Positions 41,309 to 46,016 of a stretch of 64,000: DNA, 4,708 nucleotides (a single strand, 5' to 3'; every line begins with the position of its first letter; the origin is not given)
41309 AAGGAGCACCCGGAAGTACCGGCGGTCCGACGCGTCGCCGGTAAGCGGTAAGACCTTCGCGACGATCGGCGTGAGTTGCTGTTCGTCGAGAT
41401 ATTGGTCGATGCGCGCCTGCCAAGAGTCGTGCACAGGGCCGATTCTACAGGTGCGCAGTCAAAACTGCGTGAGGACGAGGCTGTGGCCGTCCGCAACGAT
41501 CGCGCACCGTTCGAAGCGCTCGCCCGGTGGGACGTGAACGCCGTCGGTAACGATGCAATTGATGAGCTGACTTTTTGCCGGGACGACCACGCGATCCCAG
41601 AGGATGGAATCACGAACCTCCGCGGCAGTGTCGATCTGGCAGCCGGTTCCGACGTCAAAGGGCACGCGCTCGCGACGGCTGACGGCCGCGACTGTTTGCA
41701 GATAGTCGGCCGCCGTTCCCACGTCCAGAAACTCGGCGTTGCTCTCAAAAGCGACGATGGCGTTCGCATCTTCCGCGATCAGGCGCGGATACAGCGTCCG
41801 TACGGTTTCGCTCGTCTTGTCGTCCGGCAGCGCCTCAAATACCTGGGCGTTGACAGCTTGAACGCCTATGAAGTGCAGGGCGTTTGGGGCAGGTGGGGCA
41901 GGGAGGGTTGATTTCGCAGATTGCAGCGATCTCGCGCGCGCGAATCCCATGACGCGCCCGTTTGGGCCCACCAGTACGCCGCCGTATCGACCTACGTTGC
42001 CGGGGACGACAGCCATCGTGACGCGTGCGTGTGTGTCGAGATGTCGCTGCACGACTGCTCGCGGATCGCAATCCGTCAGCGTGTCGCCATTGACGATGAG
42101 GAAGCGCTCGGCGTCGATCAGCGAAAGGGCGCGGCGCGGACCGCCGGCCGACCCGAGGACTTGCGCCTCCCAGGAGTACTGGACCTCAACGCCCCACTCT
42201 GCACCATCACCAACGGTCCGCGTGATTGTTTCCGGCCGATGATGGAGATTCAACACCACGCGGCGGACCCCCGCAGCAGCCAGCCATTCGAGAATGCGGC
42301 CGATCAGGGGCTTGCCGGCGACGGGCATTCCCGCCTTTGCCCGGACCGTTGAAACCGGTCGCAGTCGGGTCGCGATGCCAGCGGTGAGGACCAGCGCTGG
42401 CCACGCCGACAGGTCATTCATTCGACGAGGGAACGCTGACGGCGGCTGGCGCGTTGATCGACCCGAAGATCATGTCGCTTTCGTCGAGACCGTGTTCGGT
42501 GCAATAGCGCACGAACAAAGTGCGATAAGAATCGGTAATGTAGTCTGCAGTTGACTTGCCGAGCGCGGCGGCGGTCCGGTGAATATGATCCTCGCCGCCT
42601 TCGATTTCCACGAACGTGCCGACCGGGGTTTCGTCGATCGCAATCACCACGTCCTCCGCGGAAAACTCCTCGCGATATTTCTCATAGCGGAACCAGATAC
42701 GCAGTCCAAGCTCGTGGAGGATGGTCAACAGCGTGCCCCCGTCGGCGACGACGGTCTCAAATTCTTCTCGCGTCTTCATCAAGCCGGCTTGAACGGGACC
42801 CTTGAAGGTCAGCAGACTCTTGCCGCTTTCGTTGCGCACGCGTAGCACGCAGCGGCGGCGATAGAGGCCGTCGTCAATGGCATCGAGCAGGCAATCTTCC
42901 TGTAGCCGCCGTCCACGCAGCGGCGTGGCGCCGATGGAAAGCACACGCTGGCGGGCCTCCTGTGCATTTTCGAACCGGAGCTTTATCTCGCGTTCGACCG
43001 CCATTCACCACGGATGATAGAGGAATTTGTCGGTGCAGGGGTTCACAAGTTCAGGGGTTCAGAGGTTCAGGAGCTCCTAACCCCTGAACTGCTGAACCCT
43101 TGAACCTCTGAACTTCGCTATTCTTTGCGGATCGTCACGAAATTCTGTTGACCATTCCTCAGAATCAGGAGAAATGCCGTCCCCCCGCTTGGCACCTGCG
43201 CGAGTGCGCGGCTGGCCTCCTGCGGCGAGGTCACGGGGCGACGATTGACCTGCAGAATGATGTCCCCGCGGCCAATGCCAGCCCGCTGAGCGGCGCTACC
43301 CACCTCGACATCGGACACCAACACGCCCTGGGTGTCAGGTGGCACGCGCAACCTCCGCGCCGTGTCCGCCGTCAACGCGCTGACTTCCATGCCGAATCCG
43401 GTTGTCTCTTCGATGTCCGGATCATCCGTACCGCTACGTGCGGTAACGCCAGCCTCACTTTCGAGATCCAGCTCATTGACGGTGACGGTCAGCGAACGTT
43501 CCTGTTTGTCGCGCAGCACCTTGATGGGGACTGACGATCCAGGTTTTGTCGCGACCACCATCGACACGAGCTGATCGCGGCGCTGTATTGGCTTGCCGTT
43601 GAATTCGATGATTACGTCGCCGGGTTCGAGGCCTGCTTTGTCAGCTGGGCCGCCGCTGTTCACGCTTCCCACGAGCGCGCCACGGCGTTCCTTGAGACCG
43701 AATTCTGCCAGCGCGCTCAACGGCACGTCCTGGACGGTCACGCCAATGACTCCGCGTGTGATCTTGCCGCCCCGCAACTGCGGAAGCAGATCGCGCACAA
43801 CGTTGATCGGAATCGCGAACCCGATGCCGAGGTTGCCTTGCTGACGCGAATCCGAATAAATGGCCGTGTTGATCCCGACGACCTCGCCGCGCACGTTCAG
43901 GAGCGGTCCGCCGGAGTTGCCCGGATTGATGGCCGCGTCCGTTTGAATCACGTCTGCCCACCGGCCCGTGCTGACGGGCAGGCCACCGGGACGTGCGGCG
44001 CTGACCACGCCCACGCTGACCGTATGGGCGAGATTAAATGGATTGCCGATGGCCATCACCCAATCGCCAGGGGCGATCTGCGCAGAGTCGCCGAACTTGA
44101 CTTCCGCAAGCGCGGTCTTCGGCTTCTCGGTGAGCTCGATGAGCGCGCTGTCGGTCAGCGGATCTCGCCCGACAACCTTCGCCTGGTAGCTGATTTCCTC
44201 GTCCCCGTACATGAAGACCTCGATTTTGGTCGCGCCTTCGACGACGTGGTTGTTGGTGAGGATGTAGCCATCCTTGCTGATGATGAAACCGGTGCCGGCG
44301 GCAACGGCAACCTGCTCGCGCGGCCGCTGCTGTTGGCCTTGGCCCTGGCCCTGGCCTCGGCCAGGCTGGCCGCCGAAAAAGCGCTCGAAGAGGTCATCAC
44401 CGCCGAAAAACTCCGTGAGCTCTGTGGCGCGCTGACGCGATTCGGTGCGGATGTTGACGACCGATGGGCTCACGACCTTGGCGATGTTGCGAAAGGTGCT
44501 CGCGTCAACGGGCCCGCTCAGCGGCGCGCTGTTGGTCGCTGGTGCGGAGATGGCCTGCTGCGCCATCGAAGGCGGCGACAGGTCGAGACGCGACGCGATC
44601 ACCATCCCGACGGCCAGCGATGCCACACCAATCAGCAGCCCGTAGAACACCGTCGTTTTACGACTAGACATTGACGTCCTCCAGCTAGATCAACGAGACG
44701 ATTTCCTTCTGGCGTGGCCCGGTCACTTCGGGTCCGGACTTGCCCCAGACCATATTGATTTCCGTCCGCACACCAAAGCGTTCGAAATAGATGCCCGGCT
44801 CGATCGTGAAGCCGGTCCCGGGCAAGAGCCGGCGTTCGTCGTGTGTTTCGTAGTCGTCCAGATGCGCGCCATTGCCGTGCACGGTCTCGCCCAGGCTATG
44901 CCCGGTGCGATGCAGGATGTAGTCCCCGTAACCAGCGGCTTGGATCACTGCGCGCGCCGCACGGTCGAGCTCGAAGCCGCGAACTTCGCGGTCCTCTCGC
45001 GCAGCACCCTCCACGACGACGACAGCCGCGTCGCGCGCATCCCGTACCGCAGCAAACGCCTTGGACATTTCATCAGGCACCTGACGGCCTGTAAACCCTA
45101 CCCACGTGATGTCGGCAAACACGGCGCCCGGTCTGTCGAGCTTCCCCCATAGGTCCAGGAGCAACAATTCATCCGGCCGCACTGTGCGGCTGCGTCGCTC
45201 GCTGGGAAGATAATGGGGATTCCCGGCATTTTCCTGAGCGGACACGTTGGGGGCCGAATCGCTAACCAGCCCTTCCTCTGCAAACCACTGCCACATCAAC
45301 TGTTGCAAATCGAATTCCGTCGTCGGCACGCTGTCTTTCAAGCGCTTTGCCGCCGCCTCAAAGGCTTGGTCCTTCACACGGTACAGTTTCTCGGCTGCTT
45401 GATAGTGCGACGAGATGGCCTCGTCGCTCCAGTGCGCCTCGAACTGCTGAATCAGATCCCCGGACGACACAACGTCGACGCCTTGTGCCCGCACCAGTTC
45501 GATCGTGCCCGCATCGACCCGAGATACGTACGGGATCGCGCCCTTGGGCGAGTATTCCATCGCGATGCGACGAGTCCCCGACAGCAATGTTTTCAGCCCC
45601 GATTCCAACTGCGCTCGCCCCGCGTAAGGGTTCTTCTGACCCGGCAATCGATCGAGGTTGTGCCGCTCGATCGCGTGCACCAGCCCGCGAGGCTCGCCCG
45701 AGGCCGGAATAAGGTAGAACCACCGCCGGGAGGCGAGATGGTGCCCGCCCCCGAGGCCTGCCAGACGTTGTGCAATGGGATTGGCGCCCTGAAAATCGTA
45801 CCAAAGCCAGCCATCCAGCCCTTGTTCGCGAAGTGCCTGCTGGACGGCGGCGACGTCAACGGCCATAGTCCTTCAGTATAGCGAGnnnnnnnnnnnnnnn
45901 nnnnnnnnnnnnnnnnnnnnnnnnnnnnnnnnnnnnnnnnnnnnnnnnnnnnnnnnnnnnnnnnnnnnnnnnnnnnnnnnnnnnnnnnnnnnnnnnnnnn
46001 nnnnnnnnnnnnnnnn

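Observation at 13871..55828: Most spacers are built from short-period degenerate tandem repeats (mostly 8-9 nt), often with an inverted arm: a REP-like element superfamily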

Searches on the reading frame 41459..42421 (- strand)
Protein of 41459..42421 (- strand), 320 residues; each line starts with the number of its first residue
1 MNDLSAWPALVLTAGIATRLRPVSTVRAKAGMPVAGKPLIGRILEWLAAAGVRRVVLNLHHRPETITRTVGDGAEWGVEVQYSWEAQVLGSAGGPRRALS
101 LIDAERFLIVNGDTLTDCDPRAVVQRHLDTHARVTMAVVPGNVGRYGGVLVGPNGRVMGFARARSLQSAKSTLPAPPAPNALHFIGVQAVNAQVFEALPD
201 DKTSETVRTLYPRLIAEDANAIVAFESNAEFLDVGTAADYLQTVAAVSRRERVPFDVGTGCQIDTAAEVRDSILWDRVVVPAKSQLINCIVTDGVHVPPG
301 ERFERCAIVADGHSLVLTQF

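Call 59: search_protein_families(library=pfam, proteins=[window:41459-42421:-], max_evalue=0.00001)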
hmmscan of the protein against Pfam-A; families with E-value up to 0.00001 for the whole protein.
window:41459-42421:- (320 aa): 3 families
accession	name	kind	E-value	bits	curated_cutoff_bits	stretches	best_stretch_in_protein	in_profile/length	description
PF00483.29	NTP_transferase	-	1.9e-23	83.8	21.2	1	9-246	2-241/245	Nucleotidyl transferase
PF12804.13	NTP_transf_3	-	1.3e-09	38.9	27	1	9-152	1-133/160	MobA-like NTP transferase domain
PF25084.1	LbH_EIF2B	-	1e-07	32.4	54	1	257-312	41-96/105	EIF2B subunit epsilon LbH domain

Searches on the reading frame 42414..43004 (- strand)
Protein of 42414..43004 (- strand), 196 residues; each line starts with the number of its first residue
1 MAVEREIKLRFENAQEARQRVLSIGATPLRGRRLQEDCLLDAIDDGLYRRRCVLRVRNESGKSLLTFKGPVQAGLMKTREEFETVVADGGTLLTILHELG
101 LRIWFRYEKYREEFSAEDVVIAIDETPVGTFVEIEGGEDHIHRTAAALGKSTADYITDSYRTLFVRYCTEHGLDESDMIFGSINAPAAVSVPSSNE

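Call 59: search_protein_families(library=pfam, proteins=[window:42414-43004:-], max_evalue=0.00001)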
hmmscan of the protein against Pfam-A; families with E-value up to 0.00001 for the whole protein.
window:42414-43004:- (196 aa): 1 family
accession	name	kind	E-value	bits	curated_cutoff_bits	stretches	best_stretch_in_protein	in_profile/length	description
PF01928.26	CYTH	-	1.6e-15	57.8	23.2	1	4-143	3-152/179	CYTH domain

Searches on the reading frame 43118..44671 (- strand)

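Call 59: search_protein_families(library=pfam, proteins=[window:43118-44671:-], max_evalue=0.00001)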
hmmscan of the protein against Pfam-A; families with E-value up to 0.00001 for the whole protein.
window:43118-44671:- (517 aa): 6 families
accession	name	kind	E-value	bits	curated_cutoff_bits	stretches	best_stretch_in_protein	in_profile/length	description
PF13365.12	Trypsin_2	-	1.6e-32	113.7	27.6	1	126-267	1-144/144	Trypsin-like peptidase domain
PF13180.12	PDZ_2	-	4.3e-29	101.1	27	2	307-398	1-80/80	PDZ domain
PF17820.7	PDZ_6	-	6.2e-25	87.1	27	2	334-387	2-54/54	PDZ domain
PF00089.32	Trypsin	-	2.5e-21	76.9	20.6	1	119-294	14-218/220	Trypsin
PF00595.29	PDZ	-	2.9e-20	72.9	23.2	2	423-503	9-80/81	PDZ domain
PF14685.13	PDZ_Tricorn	-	1.4e-07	31.9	25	0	340-396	30-88/88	Tricorn protease PDZ domain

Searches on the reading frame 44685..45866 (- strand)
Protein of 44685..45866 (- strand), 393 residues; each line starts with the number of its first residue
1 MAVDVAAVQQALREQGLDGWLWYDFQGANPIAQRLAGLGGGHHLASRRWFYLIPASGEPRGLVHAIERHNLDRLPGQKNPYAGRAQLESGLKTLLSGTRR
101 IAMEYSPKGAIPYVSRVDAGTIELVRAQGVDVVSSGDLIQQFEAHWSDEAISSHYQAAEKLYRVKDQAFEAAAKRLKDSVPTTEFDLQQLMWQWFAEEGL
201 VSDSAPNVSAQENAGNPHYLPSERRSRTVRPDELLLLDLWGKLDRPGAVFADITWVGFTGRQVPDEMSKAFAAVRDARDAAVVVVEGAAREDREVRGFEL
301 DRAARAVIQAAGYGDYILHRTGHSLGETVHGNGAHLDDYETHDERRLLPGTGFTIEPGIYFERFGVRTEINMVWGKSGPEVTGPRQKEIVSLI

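Call 59: search_protein_families(library=pfam, proteins=[window:44685-45866:-], max_evalue=0.00001)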
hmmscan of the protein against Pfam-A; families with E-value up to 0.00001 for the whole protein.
window:44685-45866:- (393 aa): 1 family
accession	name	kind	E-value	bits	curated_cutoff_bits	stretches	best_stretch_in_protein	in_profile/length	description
PF00557.29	Peptidase_M24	-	1.2e-32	113.8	23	1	160-373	5-205/208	Metallopeptidase family M24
